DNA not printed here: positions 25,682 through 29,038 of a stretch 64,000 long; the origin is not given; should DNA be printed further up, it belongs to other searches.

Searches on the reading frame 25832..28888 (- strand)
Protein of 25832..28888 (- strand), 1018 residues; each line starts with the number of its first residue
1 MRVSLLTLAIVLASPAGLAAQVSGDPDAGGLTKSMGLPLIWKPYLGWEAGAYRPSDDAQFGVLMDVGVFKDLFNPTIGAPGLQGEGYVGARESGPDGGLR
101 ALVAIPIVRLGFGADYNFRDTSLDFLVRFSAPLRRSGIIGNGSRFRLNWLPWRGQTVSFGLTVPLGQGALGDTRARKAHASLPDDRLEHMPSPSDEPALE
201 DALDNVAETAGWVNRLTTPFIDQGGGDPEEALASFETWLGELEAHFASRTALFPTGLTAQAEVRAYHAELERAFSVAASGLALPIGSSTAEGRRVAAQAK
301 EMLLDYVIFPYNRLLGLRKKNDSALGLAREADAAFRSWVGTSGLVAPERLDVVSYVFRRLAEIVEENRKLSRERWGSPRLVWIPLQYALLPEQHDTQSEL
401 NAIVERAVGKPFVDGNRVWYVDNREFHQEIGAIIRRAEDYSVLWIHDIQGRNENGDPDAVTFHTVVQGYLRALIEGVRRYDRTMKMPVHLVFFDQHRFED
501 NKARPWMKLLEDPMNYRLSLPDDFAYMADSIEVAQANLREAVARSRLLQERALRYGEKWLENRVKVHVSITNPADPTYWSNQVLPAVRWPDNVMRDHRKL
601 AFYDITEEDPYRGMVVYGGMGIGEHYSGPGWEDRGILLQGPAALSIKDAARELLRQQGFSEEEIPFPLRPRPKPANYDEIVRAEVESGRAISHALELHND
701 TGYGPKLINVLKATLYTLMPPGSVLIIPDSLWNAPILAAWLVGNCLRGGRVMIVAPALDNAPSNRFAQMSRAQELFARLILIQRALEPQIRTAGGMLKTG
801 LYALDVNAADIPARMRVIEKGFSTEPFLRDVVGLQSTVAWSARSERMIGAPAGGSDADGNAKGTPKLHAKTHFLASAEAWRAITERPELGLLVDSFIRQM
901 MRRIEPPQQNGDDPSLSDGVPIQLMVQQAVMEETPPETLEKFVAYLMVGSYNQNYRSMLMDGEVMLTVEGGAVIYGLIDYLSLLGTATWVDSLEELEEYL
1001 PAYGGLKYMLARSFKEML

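Call 6: search_protein_families(library=pfam, proteins=[window:25832-28888:-], max_evalue=1)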
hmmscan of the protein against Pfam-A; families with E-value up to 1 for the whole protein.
window:25832-28888:- (1018 aa): 0 families

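Call 7: search_protein_families(library=ncbifam, proteins=[window:25832-28888:-], max_evalue=1)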
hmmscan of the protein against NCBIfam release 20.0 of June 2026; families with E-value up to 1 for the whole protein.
window:25832-28888:- (1018 aa): 0 families

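Call 10: find_homologous_proteins(query=window:25832-28888:-)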
Query window:25832-28888:- (1018 aa): 102 proteins with E <= 0.001 among 8000 candidates.
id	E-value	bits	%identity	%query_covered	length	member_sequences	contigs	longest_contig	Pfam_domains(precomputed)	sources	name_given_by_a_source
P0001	0.0e+0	2274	98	100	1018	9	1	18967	-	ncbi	-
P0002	0.0e+0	1992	85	100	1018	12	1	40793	-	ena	-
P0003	0.0e+0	1953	84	100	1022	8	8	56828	-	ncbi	-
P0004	0.0e+0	1949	83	100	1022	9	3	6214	-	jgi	jgi:hypothetical protein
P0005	0.0e+0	1948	83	100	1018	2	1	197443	-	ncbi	-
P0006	0.0e+0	1816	77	99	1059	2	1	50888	-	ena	-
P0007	0.0e+0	1785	80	97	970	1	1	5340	-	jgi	jgi:hypothetical protein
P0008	0.0e+0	1719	74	100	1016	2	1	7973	-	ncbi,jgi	jgi:hypothetical protein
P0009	0.0e+0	1660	72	98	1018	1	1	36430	-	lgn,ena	-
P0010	0.0e+0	1122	51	100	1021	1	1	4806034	-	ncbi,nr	ncbi:MAG: hypothetical protein JSW46_20025 [Gemmatimonadota bacterium]|nr:MAG: hypothetical protein 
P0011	0.0e+0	1120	51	98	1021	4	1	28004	-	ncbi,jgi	jgi:hypothetical protein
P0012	0.0e+0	1108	51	100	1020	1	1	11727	-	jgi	jgi:hypothetical protein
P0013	0.0e+0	1108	51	100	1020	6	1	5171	-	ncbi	-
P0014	0.0e+0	1083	51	100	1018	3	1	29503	-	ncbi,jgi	jgi:hypothetical protein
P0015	0.0e+0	1074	50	98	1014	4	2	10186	-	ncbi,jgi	jgi:hypothetical protein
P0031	2.1e-275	934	46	98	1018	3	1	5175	-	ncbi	-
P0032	2.2e-274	931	43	100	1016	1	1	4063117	-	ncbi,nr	ncbi:MAG: hypothetical protein JSW33_13515 [bacterium]|nr:MAG: hypothetical protein JSW33_13515 [bac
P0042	2.1e-258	878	44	98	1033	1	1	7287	-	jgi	jgi:phosphatidylserine/phosphatidylglycerophosphate/cardiolipin synthase-like enzyme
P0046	6.1e-256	870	42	97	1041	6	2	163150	-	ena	-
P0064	4.5e-242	824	42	98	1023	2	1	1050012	-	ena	-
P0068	6.8e-238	810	42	97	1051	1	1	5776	-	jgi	jgi:phosphatidylserine/phosphatidylglycerophosphate/cardiolipin synthase-like enzyme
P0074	7.9e-233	794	40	98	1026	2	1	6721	-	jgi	jgi:hypothetical protein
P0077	6.9e-230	784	41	100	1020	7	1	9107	-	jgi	-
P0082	2.1e-224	766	40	100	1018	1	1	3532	-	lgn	-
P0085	4.7e-218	745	39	96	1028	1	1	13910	-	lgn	-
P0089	1.2e-216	740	39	100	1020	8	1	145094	-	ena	-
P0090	8.7e-215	734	39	100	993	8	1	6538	-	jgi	jgi:hypothetical protein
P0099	5.0e-200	685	38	100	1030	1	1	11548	-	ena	-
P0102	2.7e-188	646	37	99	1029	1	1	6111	-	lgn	-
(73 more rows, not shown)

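Call 14: search_solved_structures(query=A1, max_evalue=10, show_alignments=3)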
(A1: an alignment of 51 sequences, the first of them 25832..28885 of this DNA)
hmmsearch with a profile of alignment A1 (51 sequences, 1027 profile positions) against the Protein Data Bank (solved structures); distinct sequences matched with E-value up to 10: 2.
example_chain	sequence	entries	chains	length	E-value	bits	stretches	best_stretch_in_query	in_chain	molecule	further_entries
6cfz_D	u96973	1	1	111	0.36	11.6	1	830-927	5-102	Duo1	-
9o5s_Q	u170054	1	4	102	0.72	10.7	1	161-219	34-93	BXMart1-3 minibinder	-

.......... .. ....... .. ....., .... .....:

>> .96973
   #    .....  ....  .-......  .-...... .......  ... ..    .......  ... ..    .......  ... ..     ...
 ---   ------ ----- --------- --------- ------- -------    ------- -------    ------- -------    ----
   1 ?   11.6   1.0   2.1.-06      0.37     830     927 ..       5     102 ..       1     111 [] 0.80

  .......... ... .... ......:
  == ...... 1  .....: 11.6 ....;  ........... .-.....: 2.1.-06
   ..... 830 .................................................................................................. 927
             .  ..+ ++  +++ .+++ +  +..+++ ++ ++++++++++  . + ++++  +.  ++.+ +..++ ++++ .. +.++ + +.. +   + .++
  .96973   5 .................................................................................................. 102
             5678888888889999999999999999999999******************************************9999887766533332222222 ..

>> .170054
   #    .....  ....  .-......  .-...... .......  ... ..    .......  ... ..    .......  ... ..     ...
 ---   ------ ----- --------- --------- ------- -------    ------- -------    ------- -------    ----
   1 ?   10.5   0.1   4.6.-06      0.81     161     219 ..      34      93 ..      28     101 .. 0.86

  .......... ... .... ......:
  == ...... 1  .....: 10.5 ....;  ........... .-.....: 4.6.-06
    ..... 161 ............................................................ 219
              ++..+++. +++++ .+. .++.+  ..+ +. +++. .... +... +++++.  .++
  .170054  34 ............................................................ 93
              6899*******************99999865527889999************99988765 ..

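Call 15: find_related_loci(query=A1, collection=genome_contigs, flank=10000)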
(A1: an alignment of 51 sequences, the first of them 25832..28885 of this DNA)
Query A1 (1017 aa) in genome_contigs; peptide patterns used: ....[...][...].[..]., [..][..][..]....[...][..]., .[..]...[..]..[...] (x = any residue, [..] = any of these).
543 stretches matched a pattern; 429 encode a relative of the query (tblastn E <= 1e-3); the best 80 are kept; 80 distinct loci.
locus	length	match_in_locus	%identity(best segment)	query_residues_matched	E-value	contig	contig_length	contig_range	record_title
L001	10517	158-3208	85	1-1017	0e+0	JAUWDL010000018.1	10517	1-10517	MAG: Gemmatimonadales bacterium isolate CSMAG_2163 CSMAG_2163_k141_2255322_length_10517_cov_5.9006, whole genome shotgun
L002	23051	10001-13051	84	1-1017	0e+0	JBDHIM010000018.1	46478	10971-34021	MAG: Gemmatimonadota bacterium isolate BHB10-2_Bin_296 BHB10-2_Bin_296_scaffold_9301, whole genome shotgun sequence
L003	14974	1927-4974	82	1-1017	0e+0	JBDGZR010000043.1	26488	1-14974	MAG: Gemmatimonadota bacterium isolate M3-38_Bin_47 M3-38_Bin_47_scaffold_13206, whole genome shotgun sequence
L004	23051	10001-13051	83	1-1017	0e+0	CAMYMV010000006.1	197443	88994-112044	MAG: uncultured Gemmatimonadales bacterium isolate ES_Gemmatimonadota_01 genome assembly, contig: scaffold_141, whole ge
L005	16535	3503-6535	74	5-1017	0e+0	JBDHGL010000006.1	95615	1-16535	MAG: Gemmatimonadota bacterium isolate M8-58_Bin_433 M8-58_Bin_433_scaffold_863, whole genome shotgun sequence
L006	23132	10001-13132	76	13-1017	0e+0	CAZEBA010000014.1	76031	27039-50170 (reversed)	MAG TPA_asm: uncultured Gemmatimonadota bacterium isolate SRP321284_co1_122 genome assembly, contig: NODE_376_length_760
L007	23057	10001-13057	51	1-1017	0e+0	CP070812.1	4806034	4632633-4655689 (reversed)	MAG: Gemmatimonadota bacterium isolate bin1194 chromosome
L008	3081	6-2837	49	73-1014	0e+0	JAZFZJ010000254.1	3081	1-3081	MAG: Nitrospirales bacterium isolate MT6bin.22 MT6bin.22_254, whole genome shotgun sequence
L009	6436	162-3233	48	1-1017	0e+0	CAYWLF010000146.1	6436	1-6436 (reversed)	MAG TPA_asm: uncultured Gemmatimonadota bacterium isolate binchicken_co388_106 genome assembly, contig: NODE_5649_length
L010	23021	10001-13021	47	25-1017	0e+0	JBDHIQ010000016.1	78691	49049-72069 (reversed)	MAG: Gemmatimonadota bacterium isolate BHB10-2_Bin_317 BHB10-2_Bin_317_scaffold_10461, whole genome shotgun sequence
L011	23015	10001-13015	48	17-1017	0e+0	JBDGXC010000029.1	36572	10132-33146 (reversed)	MAG: Gemmatimonadota bacterium isolate M3-22_Bin_290 M3-22_Bin_290_scaffold_2202, whole genome shotgun sequence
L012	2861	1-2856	49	69-1017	0e+0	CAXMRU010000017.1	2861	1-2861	MAG: Akkermansiaceae bacterium isolate 10C-St20-MC-01_bin.15.orig genome assembly, contig: k141_1572771, whole genome sh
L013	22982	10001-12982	43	25-1017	0e+0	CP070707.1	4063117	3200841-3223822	MAG: bacterium isolate bin522 chromosome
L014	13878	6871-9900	46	21-1017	0e+0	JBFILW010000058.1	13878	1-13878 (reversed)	MAG: Gemmatimonadota bacterium isolate Mix_sand12.2021.10.D.86 k141_1676591_length_13878_cov_9.3721, whole genome shotgu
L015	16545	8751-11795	46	3-1017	0e+0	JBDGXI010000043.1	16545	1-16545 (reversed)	MAG: Gemmatimonadota bacterium isolate M3-22_Bin_71 M3-22_Bin_71_scaffold_9318, whole genome shotgun sequence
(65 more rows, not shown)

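Call 24: search_protein_families(library=pfam, proteins=[P0042, P0068, P0090, P0099, P0102, P0085, P0074, P0046, P0032], max_evalue=5)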
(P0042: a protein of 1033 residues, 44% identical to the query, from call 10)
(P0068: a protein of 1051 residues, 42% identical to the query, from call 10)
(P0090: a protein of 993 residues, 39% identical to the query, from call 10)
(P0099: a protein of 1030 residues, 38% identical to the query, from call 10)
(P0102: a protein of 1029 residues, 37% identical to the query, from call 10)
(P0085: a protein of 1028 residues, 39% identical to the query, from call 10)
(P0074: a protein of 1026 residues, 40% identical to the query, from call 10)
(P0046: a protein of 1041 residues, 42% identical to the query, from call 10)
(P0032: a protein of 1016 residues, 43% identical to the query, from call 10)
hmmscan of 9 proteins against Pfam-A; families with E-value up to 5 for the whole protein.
P0042 (1033 aa): 0 families

P0068 (1051 aa): 1 family
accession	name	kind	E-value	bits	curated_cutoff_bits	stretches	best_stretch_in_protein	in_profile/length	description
PF08012.16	DUF1702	-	0.26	10.6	25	1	62-118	98-151/319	Protein of unknown function (DUF1702)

P0090 (993 aa): 0 families

P0099 (1030 aa): 0 families

P0102 (1029 aa): 0 families

P0085 (1028 aa): 0 families

P0074 (1026 aa): 0 families

P0046 (1041 aa): 1 family
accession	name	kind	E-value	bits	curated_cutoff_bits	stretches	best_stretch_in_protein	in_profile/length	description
PF10674.14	Ycf54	-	0.072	13.8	25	1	471-523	11-63/92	Ycf54 protein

P0032 (1016 aa): 2 families
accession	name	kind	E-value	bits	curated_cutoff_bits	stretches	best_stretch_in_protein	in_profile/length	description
PF03883.20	H2O2_YaaD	-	0.049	13.6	29.6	1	316-347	194-225/236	Peroxide stress protein YaaA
PF09674.15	DUF2400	-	0.16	12.5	25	1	802-852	55-101/225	Protein of unknown function (DUF2400)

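Call 25: predict_structure(alignment_id=A1)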
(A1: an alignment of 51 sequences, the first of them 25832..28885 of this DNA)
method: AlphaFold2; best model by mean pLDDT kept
length: 1017 residues; sequences in the alignment: 51
mean_pLDDT: 90.4   pTM: 0.92
mean pLDDT of the five models: 90.4, 88.9, 88.2, 88.1, 88.1
residues with pLDDT >= 90: 757; 70-90: 191; 50-70: 44; < 50: 25
segments of 3 or more residues with pLDDT < 50: 12-16, 582-587, 849-859
pLDDT, mean of each block of 10 residues (from residue 1): 61 52 83 94 95 84 96 89 96 93 91 94 94 83 93 92 90 86 83 86 98 97 90 95 93 92 98 97 96 98 98 94 95 95 94 96 98 94 98 97 97 94 90 94 94 92 94 96 95 94 96 94 94 97 96 94 96 80 50 87 96 94 86 94 95 92 94 96 91 95 94 98 96 96 98 96 90 97 97 97 90 91 88 68 71 41 87 96 85 87 63 67 87 92 97 92 96 92 95 96 91 79
secondary structure, 60 per line:
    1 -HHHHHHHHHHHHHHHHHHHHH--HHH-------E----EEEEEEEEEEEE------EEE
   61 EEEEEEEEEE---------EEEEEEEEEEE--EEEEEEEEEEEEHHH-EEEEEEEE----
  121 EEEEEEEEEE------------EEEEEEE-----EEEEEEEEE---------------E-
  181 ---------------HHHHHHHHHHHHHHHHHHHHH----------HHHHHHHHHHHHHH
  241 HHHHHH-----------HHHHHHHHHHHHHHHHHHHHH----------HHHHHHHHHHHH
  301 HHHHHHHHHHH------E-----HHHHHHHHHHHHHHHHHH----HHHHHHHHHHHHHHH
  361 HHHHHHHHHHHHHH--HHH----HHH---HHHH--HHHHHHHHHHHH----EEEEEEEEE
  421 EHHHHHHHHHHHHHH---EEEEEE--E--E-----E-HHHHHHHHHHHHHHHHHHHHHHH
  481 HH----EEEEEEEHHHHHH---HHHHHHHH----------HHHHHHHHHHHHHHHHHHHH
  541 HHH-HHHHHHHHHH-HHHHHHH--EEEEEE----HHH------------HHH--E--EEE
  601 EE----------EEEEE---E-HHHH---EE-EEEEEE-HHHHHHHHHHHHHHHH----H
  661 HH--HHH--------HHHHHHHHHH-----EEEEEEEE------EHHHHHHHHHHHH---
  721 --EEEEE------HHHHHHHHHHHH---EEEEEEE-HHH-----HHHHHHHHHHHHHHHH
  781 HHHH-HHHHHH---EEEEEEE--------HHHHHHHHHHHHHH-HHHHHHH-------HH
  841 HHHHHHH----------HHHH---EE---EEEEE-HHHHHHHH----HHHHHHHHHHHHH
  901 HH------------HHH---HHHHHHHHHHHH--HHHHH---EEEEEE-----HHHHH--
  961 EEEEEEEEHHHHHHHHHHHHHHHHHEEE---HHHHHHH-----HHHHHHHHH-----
elements in order (helices of 4 or more, strands of 3 or more residues): H2-22 E40-51 E58-70 E80-90 E93-104 E109-116 E121-130 E143-149 E155-163 H196-216 H227-246 H258-278 H289-311 H324-341 H346-374 H390-393 H396-407 E412-421 H422-435 E439-444 H458-482 E487-493 H494-499 H503-510 H521-543 H545-554 H556-562 E565-570 E598-602 E613-617 H623-626 E633-638 H640-655 H676-685 E691-698 H706-717 E723-727 H734-745 E749-755 H765-784 H786-791 E795-801 H810-823 H825-831 H839-847 H858-861 E870-874 H876-883 H888-902 H921-932 H935-939 E943-948 H954-958 E961-968 H969-985 E986-988 H992-998 H1004-1012
